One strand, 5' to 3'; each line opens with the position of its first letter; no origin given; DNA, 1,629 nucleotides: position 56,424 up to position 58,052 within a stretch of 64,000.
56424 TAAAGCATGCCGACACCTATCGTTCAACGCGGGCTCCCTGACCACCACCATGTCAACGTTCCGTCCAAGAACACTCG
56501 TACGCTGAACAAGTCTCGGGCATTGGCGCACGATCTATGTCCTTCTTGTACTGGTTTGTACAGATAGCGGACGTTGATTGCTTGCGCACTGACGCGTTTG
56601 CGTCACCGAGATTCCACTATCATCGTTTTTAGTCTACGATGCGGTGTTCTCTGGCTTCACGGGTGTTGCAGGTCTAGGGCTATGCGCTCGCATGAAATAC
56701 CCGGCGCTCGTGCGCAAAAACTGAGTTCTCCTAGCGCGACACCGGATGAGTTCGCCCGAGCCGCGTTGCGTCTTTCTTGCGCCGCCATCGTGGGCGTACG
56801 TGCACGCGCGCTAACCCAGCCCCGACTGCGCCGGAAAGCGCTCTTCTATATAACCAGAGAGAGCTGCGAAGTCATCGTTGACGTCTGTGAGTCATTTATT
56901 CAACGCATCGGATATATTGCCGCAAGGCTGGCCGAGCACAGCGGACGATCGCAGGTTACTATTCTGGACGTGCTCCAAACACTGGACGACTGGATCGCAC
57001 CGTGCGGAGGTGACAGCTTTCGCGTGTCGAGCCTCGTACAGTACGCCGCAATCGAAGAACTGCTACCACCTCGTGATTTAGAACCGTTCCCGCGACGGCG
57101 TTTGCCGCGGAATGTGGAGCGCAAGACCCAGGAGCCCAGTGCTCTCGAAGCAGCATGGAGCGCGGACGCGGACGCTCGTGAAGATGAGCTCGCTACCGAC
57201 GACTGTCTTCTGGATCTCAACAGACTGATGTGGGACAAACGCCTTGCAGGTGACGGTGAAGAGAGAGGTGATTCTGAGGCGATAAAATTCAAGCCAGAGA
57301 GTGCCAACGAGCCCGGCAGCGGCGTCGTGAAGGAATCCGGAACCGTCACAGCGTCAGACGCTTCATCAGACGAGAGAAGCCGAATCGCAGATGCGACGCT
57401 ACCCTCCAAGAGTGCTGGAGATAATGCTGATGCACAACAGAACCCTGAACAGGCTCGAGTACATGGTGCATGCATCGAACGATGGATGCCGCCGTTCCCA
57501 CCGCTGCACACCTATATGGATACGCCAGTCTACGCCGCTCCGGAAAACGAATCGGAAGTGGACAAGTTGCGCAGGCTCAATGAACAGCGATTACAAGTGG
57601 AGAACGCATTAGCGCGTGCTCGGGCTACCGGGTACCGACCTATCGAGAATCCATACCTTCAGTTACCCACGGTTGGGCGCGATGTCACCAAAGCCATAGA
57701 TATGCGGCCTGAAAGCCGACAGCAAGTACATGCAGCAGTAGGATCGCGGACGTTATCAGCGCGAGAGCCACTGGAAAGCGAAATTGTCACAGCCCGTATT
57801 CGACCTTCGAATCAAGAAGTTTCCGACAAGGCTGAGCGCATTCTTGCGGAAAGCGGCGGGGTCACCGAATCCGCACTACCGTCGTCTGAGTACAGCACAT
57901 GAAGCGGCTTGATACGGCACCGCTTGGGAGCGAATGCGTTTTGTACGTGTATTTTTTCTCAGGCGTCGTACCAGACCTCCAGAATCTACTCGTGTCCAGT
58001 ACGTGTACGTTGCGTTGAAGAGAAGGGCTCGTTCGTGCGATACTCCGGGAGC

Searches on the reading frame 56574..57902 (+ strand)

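Call 47: search_protein_families(library=pfam, proteins=[window:56574-57902:+], max_evalue=0.01)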
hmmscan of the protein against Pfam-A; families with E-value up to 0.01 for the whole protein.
window:56574-57902:+ (442 aa): 2 families
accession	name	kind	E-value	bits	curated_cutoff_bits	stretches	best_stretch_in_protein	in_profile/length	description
PF10406.14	TAF8_C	-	5.5e-13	49.6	21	1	301-347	2-47/49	Transcription factor TFIID complex subunit 8 C-term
PF07524.19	Bromo_TP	-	3.3e-05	24.3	24.6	1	98-139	29-70/77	Bromodomain associated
